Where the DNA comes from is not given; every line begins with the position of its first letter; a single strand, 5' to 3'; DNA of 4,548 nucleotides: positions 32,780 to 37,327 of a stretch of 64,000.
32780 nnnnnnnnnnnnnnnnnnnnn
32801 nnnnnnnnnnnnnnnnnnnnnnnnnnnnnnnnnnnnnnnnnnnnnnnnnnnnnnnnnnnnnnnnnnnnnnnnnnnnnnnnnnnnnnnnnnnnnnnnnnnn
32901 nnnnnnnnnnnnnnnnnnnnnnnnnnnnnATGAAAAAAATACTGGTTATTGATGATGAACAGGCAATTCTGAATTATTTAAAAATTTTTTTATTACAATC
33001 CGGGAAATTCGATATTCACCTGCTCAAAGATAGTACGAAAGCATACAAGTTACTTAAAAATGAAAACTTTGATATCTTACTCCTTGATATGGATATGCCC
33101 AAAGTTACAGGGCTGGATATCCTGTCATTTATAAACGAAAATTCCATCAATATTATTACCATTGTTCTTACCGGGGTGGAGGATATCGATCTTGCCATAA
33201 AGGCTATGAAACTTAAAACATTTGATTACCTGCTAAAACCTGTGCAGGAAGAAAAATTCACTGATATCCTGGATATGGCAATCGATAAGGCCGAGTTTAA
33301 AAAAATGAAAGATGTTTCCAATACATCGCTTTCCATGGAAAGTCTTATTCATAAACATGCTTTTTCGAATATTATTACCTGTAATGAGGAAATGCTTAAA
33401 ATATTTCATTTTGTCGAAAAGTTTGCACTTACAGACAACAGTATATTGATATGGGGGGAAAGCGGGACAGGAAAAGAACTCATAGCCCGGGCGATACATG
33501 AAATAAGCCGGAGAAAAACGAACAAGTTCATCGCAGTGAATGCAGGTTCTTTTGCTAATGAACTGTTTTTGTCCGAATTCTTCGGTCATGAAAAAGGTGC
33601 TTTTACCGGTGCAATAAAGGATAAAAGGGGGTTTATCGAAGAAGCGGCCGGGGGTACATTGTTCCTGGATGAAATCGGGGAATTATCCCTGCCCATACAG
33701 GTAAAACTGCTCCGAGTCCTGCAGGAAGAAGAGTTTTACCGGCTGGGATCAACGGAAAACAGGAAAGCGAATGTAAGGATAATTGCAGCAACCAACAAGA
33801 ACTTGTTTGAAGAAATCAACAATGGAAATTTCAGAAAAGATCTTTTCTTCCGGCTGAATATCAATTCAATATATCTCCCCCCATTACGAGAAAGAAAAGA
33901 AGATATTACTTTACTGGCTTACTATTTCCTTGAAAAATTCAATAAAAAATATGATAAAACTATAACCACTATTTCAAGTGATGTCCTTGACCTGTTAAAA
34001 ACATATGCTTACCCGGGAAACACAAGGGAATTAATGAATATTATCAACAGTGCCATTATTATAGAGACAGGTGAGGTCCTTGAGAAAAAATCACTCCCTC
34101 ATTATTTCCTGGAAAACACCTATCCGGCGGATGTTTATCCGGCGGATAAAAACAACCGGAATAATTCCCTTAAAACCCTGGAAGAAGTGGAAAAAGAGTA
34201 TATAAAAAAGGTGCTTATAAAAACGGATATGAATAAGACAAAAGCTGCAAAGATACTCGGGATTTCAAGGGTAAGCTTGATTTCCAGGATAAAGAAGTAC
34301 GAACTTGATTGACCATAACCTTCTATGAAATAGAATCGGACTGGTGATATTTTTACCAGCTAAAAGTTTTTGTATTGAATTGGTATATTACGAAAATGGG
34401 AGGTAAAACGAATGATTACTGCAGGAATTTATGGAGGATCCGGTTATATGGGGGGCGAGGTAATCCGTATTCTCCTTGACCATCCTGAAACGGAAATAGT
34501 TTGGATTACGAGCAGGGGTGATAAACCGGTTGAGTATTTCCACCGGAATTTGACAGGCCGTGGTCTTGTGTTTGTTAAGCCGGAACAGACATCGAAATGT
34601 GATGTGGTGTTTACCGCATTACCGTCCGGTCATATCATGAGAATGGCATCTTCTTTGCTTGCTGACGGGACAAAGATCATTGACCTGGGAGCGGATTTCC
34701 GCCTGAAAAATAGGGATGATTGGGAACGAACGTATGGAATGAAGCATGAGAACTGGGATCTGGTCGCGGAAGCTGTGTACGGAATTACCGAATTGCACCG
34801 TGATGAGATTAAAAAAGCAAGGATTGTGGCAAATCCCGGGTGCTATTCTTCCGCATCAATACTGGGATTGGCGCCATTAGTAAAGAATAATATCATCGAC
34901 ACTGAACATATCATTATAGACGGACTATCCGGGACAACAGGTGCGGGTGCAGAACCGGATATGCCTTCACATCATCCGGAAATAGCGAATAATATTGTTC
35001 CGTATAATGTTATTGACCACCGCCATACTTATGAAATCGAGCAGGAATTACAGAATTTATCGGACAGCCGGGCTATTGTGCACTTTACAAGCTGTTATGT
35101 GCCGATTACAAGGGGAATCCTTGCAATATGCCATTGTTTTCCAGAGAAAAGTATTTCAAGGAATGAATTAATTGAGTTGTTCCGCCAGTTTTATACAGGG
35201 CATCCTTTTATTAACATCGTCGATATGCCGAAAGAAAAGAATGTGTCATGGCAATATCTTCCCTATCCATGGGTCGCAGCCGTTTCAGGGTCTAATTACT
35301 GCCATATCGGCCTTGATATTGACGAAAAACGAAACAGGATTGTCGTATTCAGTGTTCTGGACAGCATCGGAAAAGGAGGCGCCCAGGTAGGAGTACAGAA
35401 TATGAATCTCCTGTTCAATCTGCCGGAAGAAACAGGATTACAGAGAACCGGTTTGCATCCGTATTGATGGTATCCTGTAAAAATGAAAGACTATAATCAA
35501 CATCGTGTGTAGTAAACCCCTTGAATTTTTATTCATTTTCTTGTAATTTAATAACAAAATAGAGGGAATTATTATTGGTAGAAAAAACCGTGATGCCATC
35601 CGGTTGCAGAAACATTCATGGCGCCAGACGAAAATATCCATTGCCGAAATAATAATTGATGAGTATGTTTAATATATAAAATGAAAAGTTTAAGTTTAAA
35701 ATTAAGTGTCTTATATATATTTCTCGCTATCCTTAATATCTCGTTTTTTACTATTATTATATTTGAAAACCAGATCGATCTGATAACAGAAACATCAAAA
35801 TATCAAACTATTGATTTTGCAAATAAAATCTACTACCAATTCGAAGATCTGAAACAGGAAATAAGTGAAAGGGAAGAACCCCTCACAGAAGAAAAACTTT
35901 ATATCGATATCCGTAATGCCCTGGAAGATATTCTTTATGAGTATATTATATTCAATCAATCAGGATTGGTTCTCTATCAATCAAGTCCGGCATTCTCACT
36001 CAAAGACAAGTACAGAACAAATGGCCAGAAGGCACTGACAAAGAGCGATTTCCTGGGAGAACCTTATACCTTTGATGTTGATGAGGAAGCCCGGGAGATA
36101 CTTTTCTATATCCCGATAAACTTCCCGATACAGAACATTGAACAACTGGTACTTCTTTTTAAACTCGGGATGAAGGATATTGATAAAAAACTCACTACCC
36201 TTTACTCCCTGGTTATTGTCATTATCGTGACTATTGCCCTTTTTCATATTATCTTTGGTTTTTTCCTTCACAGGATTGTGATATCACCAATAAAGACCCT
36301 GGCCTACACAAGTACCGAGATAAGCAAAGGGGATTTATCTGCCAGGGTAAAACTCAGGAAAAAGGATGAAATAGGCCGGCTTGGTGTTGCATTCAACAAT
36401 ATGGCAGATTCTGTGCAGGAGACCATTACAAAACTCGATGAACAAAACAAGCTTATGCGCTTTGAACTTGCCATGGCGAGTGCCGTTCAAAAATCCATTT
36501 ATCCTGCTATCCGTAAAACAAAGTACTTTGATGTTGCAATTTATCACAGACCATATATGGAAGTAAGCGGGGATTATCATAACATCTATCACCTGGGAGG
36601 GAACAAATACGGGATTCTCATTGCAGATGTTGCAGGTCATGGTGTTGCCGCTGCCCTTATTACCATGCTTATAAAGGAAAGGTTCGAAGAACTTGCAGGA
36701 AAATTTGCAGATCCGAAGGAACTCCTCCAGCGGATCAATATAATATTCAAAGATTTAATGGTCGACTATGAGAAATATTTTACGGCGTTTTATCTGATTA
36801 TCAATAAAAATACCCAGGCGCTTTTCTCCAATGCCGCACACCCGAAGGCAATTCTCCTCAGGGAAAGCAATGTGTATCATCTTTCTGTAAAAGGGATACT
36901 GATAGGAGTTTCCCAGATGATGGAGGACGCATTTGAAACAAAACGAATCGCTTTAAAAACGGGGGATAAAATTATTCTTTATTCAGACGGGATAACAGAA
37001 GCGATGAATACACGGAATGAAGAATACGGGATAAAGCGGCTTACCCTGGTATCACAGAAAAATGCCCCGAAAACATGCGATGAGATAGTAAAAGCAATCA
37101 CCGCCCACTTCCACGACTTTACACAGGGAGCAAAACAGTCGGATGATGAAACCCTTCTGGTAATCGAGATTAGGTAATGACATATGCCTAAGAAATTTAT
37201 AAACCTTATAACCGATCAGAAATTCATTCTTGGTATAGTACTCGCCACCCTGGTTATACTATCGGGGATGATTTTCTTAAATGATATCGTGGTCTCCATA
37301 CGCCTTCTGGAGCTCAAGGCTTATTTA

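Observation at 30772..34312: Element-preceded operon: secreted C1q-like small protein → transmembrane-less PAS histidine kinase → σ54 activator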

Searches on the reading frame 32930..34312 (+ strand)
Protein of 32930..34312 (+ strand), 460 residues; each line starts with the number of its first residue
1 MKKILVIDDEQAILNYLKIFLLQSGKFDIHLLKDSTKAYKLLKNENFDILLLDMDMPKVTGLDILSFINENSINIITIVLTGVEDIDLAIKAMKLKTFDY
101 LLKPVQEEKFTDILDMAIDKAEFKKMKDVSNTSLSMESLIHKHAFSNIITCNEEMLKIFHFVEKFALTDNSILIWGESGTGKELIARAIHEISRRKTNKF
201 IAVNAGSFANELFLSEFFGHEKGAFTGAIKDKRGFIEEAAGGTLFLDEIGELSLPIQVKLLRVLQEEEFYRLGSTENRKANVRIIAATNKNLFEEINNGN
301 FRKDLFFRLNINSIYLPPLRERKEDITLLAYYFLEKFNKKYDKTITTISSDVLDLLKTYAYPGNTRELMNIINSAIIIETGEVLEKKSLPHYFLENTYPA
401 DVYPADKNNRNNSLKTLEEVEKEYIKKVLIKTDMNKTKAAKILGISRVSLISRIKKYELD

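Call 3: search_protein_families(library=pfam, proteins=[window:32930-34312:+], max_evalue=0.1)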
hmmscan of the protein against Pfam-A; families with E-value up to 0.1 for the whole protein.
window:32930-34312:+ (460 aa): 17 families
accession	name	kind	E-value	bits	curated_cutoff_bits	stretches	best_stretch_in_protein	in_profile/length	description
PF00158.32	Sigma54_activat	-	6.9e-65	218.3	20.2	1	148-314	1-167/168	Sigma-54 interaction domain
PF25601.1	AAA_lid_14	-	1.1e-23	83.3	27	1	320-397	1-78/87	AAA+ ATPase lid domain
PF00072.30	Response_reg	-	4.1e-22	78.9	30.2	1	4-114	1-110/111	Response regulator receiver domain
PF14532.12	Sigma54_activ_2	-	1.6e-16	61.3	25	1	155-319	7-138/138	Sigma-54 interaction domain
PF02954.25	HTH_8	-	5.3e-13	48.9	22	1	416-457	1-42/42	Bacterial regulatory protein, Fis family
PF07728.20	AAA_5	-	6.4e-08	33.1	22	1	172-291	2-124/139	AAA domain (dynein-related subfamily)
PF00004.35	AAA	-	5.8e-07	30.5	21.2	1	172-304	1-121/131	ATPase family associated with various cellular activities (AAA)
PF07724.20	AAA_2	-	3.8e-05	24.2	27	1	171-291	5-126/166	AAA domain (Cdc48 subfamily)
PF01078.27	Mg_chelatase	-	0.00011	22.1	20.3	1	170-290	23-158/207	Magnesium chelatase, subunit ChlI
PF20030.5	bpMoxR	-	0.00041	19.9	27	1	165-295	27-150/205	MoxR domain in the MoxR-vWA-beta-propeller ternary systems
PF20274.4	cREC_REC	-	0.0014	19.7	27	1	5-72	3-60/88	Cyclic-phosphate processing Receiver domain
PF05673.19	DUF815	-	0.0025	17.5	23.8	1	140-204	22-88/249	Protein of unknown function (DUF815)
PF12775.13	AAA_7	-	0.0054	16.7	25.8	1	142-203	6-67/181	P-loop containing dynein motor region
PF13245.12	AAA_19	-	0.059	14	25.1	0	166-267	8-117/134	AAA domain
PF18024.7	HTH_50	-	0.064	13.4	27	0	417-459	8-49/50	Helix-turn-helix domain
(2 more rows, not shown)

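Call 4: search_protein_families(library=ncbifam, proteins=[window:32930-34312:+], max_evalue=0.1)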
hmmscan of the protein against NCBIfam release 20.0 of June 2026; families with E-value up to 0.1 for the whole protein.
window:32930-34312:+ (460 aa): 118 families (the best 25 are shown)
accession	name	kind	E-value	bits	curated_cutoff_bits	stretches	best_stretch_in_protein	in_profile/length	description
NF008469.0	PRK11361.1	equivalog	1.3e-117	393.4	714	1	2-460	5-457/461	acetoacetate metabolism transcriptional regulator AtoC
TIGR02915.1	PEP_resp_reg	equivalog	2.7e-106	356.1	502.6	1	4-459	1-444/445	PEP-CTERM-box response regulator transcription factor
TIGR01818.1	ntrC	equivalog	1.9e-103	346.7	558.6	1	4-455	1-461/463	nitrogen regulation protein NR(I)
NF041552.1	TF_PrdR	equivalog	8.3e-102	341.4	795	1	83-458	206-577/577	sigma-54 dependent transcriptional regulator PrdR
NF007689.0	PRK10365.1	equivalog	6.2e-95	318.6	760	1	3-454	7-439/441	sigma-54-dependent response regulator transcription factor ZraR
NF041946.1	LuxO_transreg_Vib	equivalog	7.1e-94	315.2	800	1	9-458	4-461/463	quorum-sensing sigma-54 dependent transcriptional regulator LuxO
NF038308.1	RNA_repair_RtcR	equivalog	3.8e-93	313.1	650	1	70-458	106-517/530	RNA repair transcriptional activator RtcR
TIGR01817.1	nifA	equivalog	1.8e-91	307.5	528.85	1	141-391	191-440/534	nif-specific transcriptional activator NifA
NF011695.0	PRK15115.1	equivalog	3.3e-90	303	763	1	3-460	8-439/445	two-component system response regulator GlrR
NF003451.0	PRK05022.1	equivalog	1.6e-89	301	476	1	88-457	130-508/512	nitric oxide reductase transcriptional regulator NorR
NF049963.1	RespRegFlgRCampy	domain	2.5e-87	293.5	750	1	4-459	3-429/429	fla regulon two-component system response regulator FlgR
NF008176.1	PRK10923.1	equivalog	4.8e-85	285.9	620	1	3-455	5-464/469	nitrogen regulation protein NR(I)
NF051870.1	NAssimRespRegNtrX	equivalog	3.9e-84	283.1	600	1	1-456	1-449/452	nitrogen assimilation response regulator NtrX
NF050807.1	TransRegFlbDCaul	equivalog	5.3e-84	282.7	750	1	147-458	119-439/454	sigma-54-dependent transcriptional regulator FlbD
TIGR02329.1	propionate_PrpR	equivalog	8.1e-83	278.8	499.2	1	75-455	146-525/526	propionate catabolism operon regulatory protein PrpR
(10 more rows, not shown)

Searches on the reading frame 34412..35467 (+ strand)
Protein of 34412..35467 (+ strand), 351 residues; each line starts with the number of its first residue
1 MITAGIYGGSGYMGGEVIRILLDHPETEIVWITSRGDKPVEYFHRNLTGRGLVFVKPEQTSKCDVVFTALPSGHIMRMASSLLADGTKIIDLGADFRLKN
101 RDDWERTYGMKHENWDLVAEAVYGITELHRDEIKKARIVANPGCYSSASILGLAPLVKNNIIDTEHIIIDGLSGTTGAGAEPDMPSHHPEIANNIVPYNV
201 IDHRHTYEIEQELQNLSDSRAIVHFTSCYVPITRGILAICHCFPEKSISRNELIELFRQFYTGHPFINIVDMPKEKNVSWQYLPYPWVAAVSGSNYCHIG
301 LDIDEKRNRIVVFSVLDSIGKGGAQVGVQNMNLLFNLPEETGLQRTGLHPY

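Call 3: search_protein_families(library=pfam, proteins=[window:34412-35467:+], max_evalue=0.1)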
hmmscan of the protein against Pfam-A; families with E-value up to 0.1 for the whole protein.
window:34412-35467:+ (351 aa): 6 families
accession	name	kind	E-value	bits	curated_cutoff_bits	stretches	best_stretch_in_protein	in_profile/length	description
PF22698.1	Semialdhyde_dhC_1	-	4.8e-48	163.6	27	1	144-317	1-164/165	Semialdehyde dehydrogenase, dimerisation domain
PF01118.30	Semialdhyde_dh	-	8.6e-23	81.5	26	1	4-136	2-121/121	Semialdehyde dehydrogenase, NAD binding domain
PF02774.23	Semialdhyde_dhC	-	9.5e-22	78.5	26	1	153-318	1-181/184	Semialdehyde dehydrogenase, dimerisation domain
PF03807.23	F420_oxidored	-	0.00016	22.6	21.6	1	9-93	6-92/94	NADP oxidoreductase coenzyme F420-dependent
PF15286.11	Bcl-2_3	-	0.0059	17.7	25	1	78-139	23-82/126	Apoptosis regulator M11, B cell 2 leukaemia/lymphoma like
PF01408.29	GFO_IDH_MocA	-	0.081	14.1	24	0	6-90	5-90/120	Oxidoreductase family, NAD-binding Rossmann fold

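Call 4: search_protein_families(library=ncbifam, proteins=[window:34412-35467:+], max_evalue=0.1)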
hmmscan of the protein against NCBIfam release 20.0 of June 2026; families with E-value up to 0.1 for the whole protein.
window:34412-35467:+ (351 aa): 8 families
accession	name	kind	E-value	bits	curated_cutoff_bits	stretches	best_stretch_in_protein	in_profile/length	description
TIGR01850.1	argC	equivalog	4.8e-109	364.7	233.6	1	3-350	2-345/345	N-acetyl-gamma-glutamyl-phosphate reductase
TIGR01851.1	argC_other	equivalog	6.2e-21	75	229.85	1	120-335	88-308/310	N-acetyl-gamma-glutamyl-phosphate reductase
NF006416.0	PRK08664.1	subfamily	9.8e-14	51.3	232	1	2-278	4-284/350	aspartate-semialdehyde dehydrogenase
TIGR00978.1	asd_EA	equivalog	6.3e-11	41.9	301.2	1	4-274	3-278/342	aspartate-semialdehyde dehydrogenase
NF011456.0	PRK14874.1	equivalog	2.7e-06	26.6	223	0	184-334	193-340/346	aspartate-semialdehyde dehydrogenase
TIGR01296.1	asd_B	equivalog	0.0031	16.7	324.2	0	127-181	110-162/339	aspartate-semialdehyde dehydrogenase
TIGR02371.1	ala_DH_arch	equivalog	0.0096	15.1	409.15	1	26-101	152-230/325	alanine dehydrogenase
TIGR01821.1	5aminolev_synth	equivalog_domain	0.09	11.6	338.55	0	203-250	89-136/402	5-aminolevulinate synthase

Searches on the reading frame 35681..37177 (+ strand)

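Call 3: search_protein_families(library=pfam, proteins=[window:35681-37177:+], max_evalue=0.1)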
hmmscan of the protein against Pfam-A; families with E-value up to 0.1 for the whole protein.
window:35681-37177:+ (498 aa): 2 families
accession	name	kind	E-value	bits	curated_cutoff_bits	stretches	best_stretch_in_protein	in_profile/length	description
PF07228.17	SpoIIE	-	4.9e-41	141.2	25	1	307-497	2-191/192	Stage II sporulation protein E (SpoIIE)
PF00672.30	HAMP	-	7.2e-14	52.3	25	1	195-247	1-53/53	HAMP domain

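Call 4: search_protein_families(library=ncbifam, proteins=[window:35681-37177:+], max_evalue=0.1)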
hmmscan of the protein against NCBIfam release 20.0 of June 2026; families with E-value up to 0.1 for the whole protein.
window:35681-37177:+ (498 aa): 34 families (the best 25 are shown)
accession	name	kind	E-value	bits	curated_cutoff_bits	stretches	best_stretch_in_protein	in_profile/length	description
NF038263.1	prot_phos_SiaA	equivalog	4.7e-26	91.5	700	1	173-495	307-655/658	biofilm regulation protein phosphatase SiaA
NF040691.1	MtrAB_MtrB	equivalog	8.8e-18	64.6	450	1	135-259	149-271/507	MtrAB system histidine kinase MtrB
NF033092.0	HK_WalK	equivalog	1.9e-17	63.1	725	1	2-258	3-260/594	cell wall metabolism sensor histidine kinase WalK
TIGR02865.1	spore_II_E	equivalog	1.1e-10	40.2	490.8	1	294-496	565-762/764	stage II sporulation protein E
NF007896.0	PRK10600.1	equivalog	9.4e-10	37.7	578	1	151-255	132-233/598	nitrate/nitrite two-component system sensor histidine kinase NarX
NF012226.0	AdeS_HK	equivalog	3.3e-09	36.4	500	1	177-251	61-137/353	two-component sensor histidine kinase AdeS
NF053592.1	HK_near_YfiR_like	equivalog_domain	5.1e-09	36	194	1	167-246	142-222/223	sensor histidine kinase, YfiR-like protein-associated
NF045505.1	RR_RssB_Pseudo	equivalog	5.9e-09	35.5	700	1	257-444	150-344/394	two-component system response regulator RssB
NF007837.0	PRK10549.1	equivalog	8.9e-09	34.5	603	1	181-246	168-234/466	envelope stress sensor histidine kinase BaeS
NF008184.0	PRK10935.1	equivalog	1.5e-08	33.8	553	1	151-257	130-234/565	nitrate/nitrite two-component system sensor histidine kinase NarQ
TIGR01386.1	cztS_silS_copS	subfamily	1.6e-08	34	292.55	1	3-254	3-243/457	heavy metal sensor histidine kinase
NF012163.2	BaeS_SmeS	equivalog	2.9e-08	33.1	500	1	176-248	166-236/457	sensor histidine kinase efflux regulator BaeS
NF058645.1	MCPCtpMPsAe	equivalog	2.9e-08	32.9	900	1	164-256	193-287/558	methyl-accepting chemotaxis protein CtpM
NF041210.1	his_kin_PieS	equivalog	2e-07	30.4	850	1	87-261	81-252/474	two component system sensor histidine kinase PieS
NF007898.0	PRK10604.1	equivalog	6.3e-07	28.9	478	1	175-250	135-210/433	two-component system sensor histidine kinase RstB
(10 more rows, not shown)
